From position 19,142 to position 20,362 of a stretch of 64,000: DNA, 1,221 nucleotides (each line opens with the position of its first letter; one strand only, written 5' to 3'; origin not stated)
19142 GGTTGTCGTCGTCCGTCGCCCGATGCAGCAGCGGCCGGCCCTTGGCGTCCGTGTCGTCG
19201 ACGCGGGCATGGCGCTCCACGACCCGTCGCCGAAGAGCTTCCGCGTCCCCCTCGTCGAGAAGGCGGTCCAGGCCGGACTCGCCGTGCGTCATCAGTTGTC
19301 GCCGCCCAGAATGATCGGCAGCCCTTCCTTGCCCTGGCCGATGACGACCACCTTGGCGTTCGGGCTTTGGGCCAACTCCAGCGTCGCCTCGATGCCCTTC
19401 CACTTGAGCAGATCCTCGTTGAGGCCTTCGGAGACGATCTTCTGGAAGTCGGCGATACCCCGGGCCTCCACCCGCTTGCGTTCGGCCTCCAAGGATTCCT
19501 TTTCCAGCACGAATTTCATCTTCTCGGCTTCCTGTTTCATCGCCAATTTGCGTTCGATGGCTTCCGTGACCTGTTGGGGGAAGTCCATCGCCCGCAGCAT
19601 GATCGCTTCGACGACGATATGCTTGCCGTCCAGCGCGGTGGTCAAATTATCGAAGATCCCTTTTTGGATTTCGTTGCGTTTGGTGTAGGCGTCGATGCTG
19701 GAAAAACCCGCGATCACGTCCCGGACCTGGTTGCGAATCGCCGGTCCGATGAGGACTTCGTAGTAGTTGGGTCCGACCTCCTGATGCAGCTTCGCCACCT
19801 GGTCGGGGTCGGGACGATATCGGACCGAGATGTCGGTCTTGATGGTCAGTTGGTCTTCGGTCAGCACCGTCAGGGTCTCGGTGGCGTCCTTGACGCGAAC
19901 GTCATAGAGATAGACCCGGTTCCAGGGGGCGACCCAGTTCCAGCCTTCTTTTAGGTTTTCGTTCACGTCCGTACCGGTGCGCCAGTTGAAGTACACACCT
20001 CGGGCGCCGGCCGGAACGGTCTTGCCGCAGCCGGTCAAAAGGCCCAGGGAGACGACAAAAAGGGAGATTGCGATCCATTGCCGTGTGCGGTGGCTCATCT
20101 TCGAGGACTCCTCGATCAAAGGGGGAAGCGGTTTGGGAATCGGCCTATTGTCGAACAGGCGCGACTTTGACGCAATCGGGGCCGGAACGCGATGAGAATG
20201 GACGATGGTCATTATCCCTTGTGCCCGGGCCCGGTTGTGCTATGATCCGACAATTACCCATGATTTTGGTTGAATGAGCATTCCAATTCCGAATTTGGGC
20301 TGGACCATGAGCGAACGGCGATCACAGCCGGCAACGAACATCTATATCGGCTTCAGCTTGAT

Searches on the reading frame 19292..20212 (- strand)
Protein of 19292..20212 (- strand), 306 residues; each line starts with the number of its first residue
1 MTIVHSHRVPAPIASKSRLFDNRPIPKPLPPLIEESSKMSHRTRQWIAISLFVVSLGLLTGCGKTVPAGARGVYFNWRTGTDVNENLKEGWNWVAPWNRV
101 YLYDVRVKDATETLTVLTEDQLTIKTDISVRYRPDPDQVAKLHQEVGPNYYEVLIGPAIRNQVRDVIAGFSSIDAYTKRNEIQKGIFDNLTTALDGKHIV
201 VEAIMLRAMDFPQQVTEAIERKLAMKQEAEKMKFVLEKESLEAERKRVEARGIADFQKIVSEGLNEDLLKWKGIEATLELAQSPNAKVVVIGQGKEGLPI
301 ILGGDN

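Call 15: search_protein_families(library=pfam, proteins=[window:19292-20212:-], max_evalue=0.001)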
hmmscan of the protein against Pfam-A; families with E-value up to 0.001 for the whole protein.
window:19292-20212:- (306 aa): 1 family
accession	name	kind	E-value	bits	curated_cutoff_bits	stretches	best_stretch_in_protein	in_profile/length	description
PF01145.31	Band_7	-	1.1e-35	123.7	23.6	1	65-239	2-175/176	SPFH domain / Band 7 family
